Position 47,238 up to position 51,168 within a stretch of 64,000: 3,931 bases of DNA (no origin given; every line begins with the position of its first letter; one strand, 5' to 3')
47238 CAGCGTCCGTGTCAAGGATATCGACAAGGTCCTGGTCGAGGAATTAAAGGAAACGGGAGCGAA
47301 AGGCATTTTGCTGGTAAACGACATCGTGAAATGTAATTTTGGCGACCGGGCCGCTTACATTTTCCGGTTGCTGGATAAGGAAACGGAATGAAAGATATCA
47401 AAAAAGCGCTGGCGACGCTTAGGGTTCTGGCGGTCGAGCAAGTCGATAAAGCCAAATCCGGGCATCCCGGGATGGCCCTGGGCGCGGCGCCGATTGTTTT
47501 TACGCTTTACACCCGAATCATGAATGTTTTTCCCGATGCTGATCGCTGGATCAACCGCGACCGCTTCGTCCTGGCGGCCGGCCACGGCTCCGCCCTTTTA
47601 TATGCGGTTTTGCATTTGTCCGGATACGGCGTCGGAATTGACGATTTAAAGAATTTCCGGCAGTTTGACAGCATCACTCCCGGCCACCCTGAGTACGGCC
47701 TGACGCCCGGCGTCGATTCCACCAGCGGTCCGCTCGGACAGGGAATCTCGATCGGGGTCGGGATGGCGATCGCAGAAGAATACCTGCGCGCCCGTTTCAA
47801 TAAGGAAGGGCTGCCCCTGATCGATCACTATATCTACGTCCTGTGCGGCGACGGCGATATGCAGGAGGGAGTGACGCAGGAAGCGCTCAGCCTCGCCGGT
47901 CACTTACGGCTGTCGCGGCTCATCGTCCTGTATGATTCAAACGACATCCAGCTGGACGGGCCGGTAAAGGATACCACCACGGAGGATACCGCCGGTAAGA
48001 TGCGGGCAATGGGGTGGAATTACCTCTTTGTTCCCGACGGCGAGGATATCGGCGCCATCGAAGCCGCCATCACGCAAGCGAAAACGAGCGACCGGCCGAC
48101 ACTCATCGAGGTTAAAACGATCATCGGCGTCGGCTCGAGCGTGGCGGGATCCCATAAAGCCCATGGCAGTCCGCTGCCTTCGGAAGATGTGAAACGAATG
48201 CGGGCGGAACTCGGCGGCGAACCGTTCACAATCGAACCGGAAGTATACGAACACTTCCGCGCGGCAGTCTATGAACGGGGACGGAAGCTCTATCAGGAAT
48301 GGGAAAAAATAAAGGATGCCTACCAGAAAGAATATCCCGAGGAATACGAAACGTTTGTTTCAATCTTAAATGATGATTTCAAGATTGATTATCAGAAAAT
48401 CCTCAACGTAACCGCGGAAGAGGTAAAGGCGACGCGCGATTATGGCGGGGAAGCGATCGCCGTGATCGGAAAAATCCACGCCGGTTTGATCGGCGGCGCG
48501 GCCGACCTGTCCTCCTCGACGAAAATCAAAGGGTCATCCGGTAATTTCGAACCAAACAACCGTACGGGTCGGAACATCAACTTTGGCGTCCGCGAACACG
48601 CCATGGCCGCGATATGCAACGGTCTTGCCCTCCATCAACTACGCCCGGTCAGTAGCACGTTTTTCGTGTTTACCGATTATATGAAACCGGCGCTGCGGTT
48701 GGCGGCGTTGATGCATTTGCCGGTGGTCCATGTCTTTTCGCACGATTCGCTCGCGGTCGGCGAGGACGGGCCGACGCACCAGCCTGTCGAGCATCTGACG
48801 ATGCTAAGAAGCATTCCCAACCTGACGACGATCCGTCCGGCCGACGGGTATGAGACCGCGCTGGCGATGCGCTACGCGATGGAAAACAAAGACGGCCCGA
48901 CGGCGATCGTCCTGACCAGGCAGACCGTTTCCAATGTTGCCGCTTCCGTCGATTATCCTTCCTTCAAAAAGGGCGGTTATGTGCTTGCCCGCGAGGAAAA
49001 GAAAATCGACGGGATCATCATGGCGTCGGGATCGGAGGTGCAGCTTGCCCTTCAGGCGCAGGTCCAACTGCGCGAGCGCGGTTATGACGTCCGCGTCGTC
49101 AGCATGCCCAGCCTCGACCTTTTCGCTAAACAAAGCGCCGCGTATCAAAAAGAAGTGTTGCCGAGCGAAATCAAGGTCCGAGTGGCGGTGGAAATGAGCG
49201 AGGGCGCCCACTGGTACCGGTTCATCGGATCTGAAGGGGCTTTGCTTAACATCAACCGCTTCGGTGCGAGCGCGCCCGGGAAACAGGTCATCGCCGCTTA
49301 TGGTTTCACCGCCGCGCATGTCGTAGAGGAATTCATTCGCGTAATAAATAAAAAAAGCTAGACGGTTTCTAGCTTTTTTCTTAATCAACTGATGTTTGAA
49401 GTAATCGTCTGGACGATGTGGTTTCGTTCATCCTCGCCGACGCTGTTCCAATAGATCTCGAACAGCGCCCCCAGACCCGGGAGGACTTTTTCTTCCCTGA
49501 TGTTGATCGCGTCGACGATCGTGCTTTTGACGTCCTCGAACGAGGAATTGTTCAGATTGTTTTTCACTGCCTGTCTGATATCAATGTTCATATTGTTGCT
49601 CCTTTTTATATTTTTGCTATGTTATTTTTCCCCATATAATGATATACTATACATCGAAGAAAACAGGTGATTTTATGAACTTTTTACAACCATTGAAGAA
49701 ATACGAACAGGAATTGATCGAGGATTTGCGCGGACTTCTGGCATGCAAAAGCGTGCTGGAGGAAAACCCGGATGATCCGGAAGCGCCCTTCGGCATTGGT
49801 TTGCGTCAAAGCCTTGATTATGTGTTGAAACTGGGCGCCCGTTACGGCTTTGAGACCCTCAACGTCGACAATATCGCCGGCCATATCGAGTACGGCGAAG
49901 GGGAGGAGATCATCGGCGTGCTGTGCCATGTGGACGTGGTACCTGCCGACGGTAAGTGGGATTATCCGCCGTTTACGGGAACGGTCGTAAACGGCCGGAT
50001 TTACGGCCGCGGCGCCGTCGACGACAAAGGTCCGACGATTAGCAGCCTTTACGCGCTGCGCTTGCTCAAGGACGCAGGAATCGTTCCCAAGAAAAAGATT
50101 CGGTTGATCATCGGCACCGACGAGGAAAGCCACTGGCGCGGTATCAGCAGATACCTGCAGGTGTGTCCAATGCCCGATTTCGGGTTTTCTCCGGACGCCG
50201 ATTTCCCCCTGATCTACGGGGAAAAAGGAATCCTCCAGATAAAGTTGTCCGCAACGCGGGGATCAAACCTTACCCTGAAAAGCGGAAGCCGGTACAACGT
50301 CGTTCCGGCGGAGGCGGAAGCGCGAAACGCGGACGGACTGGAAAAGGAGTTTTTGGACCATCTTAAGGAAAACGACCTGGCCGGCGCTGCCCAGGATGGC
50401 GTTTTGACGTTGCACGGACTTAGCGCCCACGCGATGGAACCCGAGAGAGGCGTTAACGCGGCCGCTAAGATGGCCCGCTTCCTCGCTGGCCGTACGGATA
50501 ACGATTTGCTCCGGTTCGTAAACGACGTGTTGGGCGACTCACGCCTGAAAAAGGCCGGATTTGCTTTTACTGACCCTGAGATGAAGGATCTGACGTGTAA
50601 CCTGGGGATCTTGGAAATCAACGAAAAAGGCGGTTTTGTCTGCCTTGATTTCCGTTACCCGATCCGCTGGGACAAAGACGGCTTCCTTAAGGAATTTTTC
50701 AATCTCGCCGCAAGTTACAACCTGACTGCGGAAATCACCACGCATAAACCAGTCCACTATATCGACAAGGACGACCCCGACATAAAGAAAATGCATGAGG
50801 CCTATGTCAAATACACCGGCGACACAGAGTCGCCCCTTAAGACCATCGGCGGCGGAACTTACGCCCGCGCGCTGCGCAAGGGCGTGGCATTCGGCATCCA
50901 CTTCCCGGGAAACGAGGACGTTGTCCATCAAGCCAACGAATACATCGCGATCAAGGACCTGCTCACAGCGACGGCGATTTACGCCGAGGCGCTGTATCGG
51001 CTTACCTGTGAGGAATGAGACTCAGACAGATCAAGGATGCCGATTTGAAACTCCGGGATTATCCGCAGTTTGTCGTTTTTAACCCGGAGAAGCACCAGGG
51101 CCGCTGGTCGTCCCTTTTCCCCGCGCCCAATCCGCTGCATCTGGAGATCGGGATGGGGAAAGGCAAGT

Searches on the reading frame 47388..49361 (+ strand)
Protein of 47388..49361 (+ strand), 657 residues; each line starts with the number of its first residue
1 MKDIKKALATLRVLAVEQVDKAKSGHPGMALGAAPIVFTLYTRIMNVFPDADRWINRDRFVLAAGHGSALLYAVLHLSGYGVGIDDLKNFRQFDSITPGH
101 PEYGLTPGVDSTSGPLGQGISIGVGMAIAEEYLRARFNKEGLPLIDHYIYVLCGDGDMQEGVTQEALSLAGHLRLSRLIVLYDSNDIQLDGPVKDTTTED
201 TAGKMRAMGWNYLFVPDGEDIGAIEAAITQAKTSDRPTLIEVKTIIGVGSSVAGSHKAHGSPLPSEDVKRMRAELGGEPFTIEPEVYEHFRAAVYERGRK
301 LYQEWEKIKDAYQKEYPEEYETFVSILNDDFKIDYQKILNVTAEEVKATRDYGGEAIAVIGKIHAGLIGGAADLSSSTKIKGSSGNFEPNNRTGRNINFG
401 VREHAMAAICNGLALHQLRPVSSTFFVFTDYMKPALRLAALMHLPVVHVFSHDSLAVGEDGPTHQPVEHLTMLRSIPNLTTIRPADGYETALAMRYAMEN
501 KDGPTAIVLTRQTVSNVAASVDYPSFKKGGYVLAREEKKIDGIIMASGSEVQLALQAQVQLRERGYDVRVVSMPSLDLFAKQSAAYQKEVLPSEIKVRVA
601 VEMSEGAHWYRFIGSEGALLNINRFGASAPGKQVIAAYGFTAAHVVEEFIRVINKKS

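Call 18: search_protein_families(library=pfam, proteins=[window:47388-49361:+], max_evalue=0.00001)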
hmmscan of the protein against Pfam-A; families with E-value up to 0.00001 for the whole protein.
window:47388-49361:+ (657 aa): 5 families
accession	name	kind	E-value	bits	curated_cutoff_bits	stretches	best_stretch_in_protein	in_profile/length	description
PF00456.26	Transketolase_N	-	8e-124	413.4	22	1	6-328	4-330/334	Transketolase, thiamine diphosphate binding domain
PF02779.29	Transket_pyr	-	9.8e-47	159.3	27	1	348-514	4-172/174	Transketolase, pyrimidine binding domain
PF22613.1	Transketolase_C_1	-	3.6e-37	127.5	27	1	529-641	1-113/113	Transketolase-like TK C-terminal domain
PF02780.25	Transketolase_C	-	1.5e-10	41.5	25.9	1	539-645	9-124/124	Transketolase, C-terminal domain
PF13292.11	DXP_synthase_N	-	1.9e-06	27.8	21.2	0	5-184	19-171/274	1-deoxy-D-xylulose-5-phosphate synthase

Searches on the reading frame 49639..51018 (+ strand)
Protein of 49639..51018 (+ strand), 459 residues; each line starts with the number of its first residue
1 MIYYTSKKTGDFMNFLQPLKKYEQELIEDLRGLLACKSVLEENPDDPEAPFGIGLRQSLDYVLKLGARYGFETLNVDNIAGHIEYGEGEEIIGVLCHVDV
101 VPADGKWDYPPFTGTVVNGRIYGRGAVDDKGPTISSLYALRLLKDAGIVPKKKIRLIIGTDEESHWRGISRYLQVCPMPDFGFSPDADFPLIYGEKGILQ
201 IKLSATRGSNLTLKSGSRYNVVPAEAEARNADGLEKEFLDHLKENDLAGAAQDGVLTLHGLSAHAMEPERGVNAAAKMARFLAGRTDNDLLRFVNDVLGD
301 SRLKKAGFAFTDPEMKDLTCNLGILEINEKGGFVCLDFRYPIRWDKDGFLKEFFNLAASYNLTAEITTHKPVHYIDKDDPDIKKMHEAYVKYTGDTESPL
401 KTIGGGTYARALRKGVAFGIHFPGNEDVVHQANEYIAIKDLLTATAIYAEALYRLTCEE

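Call 18: search_protein_families(library=pfam, proteins=[window:49639-51018:+], max_evalue=0.00001)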
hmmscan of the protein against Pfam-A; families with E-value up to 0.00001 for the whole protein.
window:49639-51018:+ (459 aa): 1 family
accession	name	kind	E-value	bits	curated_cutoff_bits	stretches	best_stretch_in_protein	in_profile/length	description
PF01546.33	Peptidase_M20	-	1e-30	107.6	24.6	1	96-453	4-205/206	Peptidase family M20/M25/M40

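Call 51: search_protein_families(library=ncbifam, proteins=[window:49639-51018:+], max_evalue=0.00001)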
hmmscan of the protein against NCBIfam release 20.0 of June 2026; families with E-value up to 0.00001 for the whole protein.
window:49639-51018:+ (459 aa): 40 families (the best 25 are shown)
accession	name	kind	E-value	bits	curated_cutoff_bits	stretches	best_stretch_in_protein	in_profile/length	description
NF005591.0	PRK07318.1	equivalog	6.3e-145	484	435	1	13-456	3-465/466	dipeptidase PepV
TIGR01887.1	dipeptidaselike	subfamily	8.4e-136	453.7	207.95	1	25-452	3-447/447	Sapep family Mn(2+)-dependent dipeptidase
TIGR01886.1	dipeptidase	equivalog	2.2e-110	369.7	632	1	14-456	3-465/466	dipeptidase PepV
NF052477.1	3M3SH_dipept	exception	1.2e-107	360.7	1025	1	19-458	6-468/469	Cys-Gly-3M3SH dipeptidase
NF005542.0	PRK07205.1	subfamily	2.3e-106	356.2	602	1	21-456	8-442/444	M20 family metallopeptidase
NF004809.0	PRK06156.1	equivalog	1.6e-58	199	438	1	20-456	95-568/573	dipeptidase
TIGR01910.1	DapE-ArgE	subfamily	5.2e-34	118.1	217.6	2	84-207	58-187/373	ArgE/DapE family deacylase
NF010589.0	PRK13983.1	equivalog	4.9e-29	101.5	333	2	19-164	9-162/409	M20 family metallo-hydrolase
NF009555.0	PRK13004.1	equivalog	1.4e-26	93.3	321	1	68-170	47-151/399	YgeY family selenium metabolism-linked hydrolase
NF006399.0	PRK08651.1-2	equivalog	1.1e-24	87.2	381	1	85-205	61-186/405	succinyl-diaminopimelate desuccinylase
NF009557.0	PRK13009.1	equivalog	1.2e-24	87.1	284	2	75-165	47-137/377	succinyl-diaminopimelate desuccinylase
TIGR03526.1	selenium_YgeY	hypoth_equivalog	4.5e-23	81.7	321.5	2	69-203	46-186/395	YgeY family selenium metabolism-linked hydrolase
NF006365.0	PRK08588.1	subfamily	5.4e-22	78.6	289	1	84-284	59-211/383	succinyl-diaminopimelate desuccinylase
TIGR01246.1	dapE_proteo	equivalog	9.3e-20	71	361.8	2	82-165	48-133/370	succinyl-diaminopimelate desuccinylase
TIGR01892.1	AcOrn-deacetyl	equivalog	1.1e-18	67.4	297.7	1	78-175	48-144/365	acetylornithine deacetylase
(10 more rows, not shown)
